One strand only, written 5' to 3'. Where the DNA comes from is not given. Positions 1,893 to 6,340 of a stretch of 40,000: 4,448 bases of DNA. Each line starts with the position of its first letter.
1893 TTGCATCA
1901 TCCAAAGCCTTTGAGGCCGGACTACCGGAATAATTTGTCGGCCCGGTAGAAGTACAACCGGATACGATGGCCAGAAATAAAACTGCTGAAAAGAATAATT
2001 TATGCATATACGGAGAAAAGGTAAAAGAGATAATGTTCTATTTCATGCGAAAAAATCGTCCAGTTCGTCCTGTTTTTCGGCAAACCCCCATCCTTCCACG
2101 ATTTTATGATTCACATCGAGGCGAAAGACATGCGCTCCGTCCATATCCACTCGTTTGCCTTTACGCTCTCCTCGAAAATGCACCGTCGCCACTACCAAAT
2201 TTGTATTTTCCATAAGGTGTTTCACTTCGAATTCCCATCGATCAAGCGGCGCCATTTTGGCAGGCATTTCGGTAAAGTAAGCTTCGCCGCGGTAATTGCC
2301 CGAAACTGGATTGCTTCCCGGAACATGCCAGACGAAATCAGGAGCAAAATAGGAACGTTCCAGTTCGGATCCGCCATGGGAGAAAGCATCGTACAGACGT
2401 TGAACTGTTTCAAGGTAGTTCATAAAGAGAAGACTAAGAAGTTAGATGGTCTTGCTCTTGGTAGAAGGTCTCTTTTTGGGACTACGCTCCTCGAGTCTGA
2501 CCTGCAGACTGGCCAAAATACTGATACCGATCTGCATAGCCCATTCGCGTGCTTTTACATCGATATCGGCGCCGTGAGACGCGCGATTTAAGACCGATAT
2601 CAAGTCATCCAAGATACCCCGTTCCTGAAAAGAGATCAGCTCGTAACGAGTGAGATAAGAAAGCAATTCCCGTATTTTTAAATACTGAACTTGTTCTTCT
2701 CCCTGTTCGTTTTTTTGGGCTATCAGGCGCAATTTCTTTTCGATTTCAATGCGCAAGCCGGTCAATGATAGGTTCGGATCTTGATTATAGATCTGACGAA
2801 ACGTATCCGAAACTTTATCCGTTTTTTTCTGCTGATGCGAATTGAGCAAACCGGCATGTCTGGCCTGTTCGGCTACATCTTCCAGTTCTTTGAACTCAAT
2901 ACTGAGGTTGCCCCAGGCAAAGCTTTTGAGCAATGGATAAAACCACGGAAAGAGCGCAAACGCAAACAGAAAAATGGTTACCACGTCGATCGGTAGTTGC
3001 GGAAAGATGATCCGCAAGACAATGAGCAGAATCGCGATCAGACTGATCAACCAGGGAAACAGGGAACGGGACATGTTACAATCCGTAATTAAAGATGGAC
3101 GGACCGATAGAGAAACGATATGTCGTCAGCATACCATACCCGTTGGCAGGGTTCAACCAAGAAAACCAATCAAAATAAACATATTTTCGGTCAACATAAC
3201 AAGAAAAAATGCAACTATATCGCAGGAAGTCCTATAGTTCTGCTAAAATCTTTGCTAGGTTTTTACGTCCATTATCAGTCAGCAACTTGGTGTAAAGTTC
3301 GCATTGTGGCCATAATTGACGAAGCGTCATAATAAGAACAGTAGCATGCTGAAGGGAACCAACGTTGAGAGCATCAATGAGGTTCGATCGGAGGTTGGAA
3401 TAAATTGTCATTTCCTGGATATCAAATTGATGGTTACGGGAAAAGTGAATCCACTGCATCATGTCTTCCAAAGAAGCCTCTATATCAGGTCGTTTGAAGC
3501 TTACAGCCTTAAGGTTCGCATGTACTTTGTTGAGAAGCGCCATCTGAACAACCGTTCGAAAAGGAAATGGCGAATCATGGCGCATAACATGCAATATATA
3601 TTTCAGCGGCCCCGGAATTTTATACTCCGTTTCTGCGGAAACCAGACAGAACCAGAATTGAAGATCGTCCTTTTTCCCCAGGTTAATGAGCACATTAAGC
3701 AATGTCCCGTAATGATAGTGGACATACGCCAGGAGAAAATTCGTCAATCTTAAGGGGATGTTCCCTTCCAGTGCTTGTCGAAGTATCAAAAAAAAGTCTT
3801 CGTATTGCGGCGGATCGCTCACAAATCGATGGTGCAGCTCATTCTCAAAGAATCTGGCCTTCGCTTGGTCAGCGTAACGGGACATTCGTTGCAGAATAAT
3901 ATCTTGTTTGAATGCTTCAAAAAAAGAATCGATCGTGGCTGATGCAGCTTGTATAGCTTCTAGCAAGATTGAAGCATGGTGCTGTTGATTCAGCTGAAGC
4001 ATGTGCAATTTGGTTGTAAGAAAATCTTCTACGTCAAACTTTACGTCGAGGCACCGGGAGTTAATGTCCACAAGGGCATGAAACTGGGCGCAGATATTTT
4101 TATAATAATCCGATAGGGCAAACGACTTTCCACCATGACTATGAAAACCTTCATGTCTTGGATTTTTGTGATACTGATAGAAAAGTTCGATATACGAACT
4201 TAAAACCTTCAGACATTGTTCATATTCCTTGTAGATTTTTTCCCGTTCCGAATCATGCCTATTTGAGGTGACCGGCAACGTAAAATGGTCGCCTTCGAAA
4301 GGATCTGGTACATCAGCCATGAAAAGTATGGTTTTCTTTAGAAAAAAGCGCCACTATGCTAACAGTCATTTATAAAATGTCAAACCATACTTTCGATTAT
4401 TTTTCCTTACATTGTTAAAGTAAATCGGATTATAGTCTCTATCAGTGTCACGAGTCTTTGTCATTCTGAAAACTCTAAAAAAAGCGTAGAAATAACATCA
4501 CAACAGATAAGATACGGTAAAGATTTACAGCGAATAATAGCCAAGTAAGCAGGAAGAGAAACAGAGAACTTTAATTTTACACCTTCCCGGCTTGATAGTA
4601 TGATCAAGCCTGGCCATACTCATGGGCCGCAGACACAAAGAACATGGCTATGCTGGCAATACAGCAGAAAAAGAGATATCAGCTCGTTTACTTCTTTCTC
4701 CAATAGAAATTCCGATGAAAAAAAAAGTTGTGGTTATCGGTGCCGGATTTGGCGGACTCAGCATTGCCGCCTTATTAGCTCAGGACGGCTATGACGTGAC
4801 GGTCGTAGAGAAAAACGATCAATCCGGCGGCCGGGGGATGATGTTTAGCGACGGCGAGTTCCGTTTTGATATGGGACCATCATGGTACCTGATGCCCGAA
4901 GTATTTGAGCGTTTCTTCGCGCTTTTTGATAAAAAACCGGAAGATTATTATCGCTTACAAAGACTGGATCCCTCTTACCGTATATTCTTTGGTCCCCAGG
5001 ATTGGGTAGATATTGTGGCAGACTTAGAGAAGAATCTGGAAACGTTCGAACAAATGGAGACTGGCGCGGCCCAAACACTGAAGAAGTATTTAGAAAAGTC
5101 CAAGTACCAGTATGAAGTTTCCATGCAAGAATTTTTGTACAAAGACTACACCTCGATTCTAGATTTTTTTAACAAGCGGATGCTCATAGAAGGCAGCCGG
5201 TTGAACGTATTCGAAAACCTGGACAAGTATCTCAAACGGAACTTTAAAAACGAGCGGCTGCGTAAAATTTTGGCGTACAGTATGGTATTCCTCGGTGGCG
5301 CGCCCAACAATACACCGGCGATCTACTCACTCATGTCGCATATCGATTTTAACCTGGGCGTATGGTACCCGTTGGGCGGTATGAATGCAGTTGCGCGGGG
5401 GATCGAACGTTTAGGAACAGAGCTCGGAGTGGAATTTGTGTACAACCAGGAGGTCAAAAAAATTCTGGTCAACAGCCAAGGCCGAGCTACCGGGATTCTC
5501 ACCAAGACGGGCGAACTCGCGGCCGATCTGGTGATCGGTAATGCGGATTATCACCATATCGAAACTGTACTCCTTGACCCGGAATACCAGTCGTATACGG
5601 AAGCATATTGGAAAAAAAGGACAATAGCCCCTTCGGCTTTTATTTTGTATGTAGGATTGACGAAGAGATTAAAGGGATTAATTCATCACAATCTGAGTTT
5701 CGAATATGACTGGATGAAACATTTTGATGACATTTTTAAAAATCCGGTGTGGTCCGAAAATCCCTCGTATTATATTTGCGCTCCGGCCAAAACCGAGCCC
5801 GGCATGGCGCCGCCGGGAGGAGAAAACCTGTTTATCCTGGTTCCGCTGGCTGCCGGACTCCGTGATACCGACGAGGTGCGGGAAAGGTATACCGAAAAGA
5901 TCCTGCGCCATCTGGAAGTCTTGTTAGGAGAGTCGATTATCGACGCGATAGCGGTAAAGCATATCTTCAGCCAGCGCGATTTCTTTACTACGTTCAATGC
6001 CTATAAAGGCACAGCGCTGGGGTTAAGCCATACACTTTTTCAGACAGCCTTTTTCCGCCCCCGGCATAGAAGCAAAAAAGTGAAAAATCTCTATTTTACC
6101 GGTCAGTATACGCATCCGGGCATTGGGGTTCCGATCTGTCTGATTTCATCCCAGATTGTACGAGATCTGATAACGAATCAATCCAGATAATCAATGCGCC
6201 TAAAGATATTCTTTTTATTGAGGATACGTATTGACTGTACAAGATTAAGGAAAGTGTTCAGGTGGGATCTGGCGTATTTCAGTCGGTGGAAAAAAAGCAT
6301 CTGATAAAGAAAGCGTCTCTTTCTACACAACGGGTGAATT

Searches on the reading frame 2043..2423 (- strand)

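Call 45: search_protein_families(library=pfam, proteins=[window:2043-2423:-], max_evalue=0.001)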
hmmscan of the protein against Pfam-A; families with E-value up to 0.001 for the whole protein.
window:2043-2423:- (126 aa): 3 families
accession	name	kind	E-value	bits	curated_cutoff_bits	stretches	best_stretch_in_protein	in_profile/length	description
PF12680.13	SnoaL_2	-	1e-16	61.8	27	1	7-110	1-101/102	SnoaL-like domain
PF07366.18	SnoaL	-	1.1e-07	32.2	28.4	1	6-118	2-120/126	SnoaL-like polyketide cyclase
PF14534.12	DUF4440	-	3.9e-05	24.5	25.2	1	5-97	3-93/107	Domain of unknown function (DUF4440)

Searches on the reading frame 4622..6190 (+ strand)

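Call 45: search_protein_families(library=pfam, proteins=[window:4622-6190:+], max_evalue=0.001)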
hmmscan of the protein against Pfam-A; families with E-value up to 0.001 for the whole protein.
window:4622-6190:+ (522 aa): 10 families
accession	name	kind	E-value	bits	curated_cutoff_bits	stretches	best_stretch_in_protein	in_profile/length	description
PF01593.30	Amino_oxidase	-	8e-35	121.4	19.8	1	44-509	2-434/443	Flavin containing amine oxidoreductase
PF13450.12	NAD_binding_8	-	1.8e-15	57.4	21.9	1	38-103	1-66/68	NAD(P)-binding Rossmann-like domain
PF01266.30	DAO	-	1.5e-12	48.1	27.9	1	35-69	1-35/353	FAD dependent oxidoreductase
PF07992.20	Pyr_redox_2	-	2.3e-08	34.3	26.1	1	34-73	1-40/291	Pyridine nucleotide-disulphide oxidoreductase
PF00070.33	Pyr_redox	-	6.1e-08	33.5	22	1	35-68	1-34/82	Pyridine nucleotide-disulphide oxidoreductase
PF00890.30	FAD_binding_2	-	1.9e-07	31.1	20.4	1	36-78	2-43/414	FAD binding domain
PF00996.24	GDI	-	3.4e-05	23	23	0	248-311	224-287/436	GDP dissociation inhibitor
PF01494.25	FAD_binding_3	-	4.9e-05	23.2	22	1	35-67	3-35/349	FAD binding domain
PF03486.20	HI0933_like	-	0.0002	21.3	50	0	35-71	2-38/244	HI0933-like protein Rossmann domain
PF02737.24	3HCDH_N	-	0.00059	20.2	22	1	35-68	1-34/180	3-hydroxyacyl-CoA dehydrogenase, NAD binding domain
